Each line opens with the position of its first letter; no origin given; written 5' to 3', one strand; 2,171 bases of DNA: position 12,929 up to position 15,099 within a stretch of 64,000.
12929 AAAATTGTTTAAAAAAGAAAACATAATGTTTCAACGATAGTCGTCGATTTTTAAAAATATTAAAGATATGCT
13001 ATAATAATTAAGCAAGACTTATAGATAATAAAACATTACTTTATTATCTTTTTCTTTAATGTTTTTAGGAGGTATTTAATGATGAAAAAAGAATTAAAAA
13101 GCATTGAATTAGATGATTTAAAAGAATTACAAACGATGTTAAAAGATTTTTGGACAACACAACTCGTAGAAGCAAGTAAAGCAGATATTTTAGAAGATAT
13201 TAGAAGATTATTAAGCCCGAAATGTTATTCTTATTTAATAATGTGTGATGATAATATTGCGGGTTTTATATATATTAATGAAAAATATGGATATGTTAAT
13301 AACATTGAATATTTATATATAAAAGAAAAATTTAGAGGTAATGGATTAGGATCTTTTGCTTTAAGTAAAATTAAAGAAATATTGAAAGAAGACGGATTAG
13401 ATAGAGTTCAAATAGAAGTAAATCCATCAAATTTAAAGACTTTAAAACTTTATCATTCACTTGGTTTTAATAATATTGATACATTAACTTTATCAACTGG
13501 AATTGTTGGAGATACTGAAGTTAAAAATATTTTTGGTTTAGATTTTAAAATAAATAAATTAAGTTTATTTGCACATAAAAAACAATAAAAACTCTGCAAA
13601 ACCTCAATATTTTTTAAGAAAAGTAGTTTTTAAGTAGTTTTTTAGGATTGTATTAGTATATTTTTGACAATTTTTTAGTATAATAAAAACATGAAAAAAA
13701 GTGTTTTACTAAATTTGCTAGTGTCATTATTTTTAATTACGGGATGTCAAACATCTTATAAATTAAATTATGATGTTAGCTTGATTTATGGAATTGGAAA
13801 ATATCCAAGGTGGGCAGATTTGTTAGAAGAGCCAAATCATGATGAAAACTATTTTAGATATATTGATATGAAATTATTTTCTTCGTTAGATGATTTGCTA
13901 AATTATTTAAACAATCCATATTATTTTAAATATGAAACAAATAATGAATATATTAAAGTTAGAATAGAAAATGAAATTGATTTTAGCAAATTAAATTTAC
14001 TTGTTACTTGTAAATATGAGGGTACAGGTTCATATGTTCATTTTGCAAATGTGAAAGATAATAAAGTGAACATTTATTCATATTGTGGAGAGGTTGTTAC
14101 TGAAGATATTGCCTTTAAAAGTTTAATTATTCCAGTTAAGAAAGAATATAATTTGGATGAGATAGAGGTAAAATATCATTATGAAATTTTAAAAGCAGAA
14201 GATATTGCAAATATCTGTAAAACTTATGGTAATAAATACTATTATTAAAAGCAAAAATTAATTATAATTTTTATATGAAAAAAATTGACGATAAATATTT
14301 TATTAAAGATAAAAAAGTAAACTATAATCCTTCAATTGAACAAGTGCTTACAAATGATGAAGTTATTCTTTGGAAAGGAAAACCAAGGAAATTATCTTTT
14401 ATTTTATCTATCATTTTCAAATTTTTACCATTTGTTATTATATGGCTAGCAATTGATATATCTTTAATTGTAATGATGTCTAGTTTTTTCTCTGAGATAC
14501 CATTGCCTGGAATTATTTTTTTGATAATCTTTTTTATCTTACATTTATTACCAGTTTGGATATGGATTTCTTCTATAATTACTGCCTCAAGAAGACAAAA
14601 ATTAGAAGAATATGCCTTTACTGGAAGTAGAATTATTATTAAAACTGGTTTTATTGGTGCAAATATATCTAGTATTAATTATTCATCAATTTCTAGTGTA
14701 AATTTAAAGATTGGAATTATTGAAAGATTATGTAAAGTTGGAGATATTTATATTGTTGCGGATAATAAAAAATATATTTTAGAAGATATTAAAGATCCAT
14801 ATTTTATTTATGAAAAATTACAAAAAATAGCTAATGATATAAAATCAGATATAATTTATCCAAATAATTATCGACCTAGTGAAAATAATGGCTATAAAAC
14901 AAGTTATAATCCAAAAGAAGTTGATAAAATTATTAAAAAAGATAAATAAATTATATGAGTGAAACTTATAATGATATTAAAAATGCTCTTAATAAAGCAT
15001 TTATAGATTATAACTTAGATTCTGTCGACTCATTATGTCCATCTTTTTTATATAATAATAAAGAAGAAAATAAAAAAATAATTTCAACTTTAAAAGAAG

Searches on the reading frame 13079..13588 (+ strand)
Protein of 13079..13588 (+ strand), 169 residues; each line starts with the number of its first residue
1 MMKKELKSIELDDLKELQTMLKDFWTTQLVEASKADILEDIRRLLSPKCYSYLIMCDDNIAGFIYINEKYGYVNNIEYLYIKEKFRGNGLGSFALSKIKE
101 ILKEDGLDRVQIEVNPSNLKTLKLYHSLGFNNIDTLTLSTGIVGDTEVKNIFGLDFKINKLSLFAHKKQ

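Call 3: search_protein_families(library=pfam, proteins=[window:13079-13588:+], max_evalue=0.01)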
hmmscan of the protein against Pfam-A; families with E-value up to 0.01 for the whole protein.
window:13079-13588:+ (169 aa): 7 families
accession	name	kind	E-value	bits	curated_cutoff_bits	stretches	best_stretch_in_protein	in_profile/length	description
PF00583.31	Acetyltransf_1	-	4.1e-16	59.7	20.7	1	21-130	5-116/116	Acetyltransferase (GNAT) family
PF13673.13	Acetyltransf_10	-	4.6e-10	40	23.6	1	40-142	21-119/128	Acetyltransferase (GNAT) domain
PF13508.13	Acetyltransf_7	-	8.9e-09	36.1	27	1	52-131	6-83/84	Acetyltransferase (GNAT) domain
PF13420.13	Acetyltransf_4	-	1.2e-07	32.3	24.3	1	6-133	1-137/155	Acetyltransferase (GNAT) domain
PF13302.13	Acetyltransf_3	-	1.7e-07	32.4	25.4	1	8-131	6-138/138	Acetyltransferase (GNAT) domain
PF08445.16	FR47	-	7.1e-06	26.4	22.1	1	74-134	22-81/86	FR47-like protein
PF13523.12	Acetyltransf_8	-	0.0073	16.4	27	0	82-136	88-143/145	Acetyltransferase (GNAT) domain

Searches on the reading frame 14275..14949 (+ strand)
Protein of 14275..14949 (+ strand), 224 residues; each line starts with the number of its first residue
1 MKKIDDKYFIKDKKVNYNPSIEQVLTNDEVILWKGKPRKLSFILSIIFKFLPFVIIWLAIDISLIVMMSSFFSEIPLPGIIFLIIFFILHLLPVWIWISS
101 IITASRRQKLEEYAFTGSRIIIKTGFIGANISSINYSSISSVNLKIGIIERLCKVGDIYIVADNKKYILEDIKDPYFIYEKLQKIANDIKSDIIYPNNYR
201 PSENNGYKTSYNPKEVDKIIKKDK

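Call 3: search_protein_families(library=pfam, proteins=[window:14275-14949:+], max_evalue=0.01)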
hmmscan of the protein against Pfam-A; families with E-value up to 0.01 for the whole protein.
window:14275-14949:+ (224 aa): 1 family
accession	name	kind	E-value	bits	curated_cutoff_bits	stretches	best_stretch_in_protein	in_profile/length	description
PF03703.20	bPH_2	-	1.6e-08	35.1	22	1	113-166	6-59/78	Bacterial PH domain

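Call 4: search_protein_families(library=padloc, proteins=[window:14275-14949:+], max_evalue=0.01)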
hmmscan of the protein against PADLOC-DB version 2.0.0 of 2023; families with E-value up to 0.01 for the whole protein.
window:14275-14949:+ (224 aa): 0 families

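Call 5: search_protein_families(library=ncbifam, proteins=[window:14275-14949:+], max_evalue=0.01)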
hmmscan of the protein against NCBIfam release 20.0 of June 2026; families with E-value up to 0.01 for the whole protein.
window:14275-14949:+ (224 aa): 1 family
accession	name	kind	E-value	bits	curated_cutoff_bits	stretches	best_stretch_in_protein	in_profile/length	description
NF040894.1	puhB_PGC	equivalog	1.3e-06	28.4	110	1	12-146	3-132/176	photosynthetic complex putative assembly protein PuhB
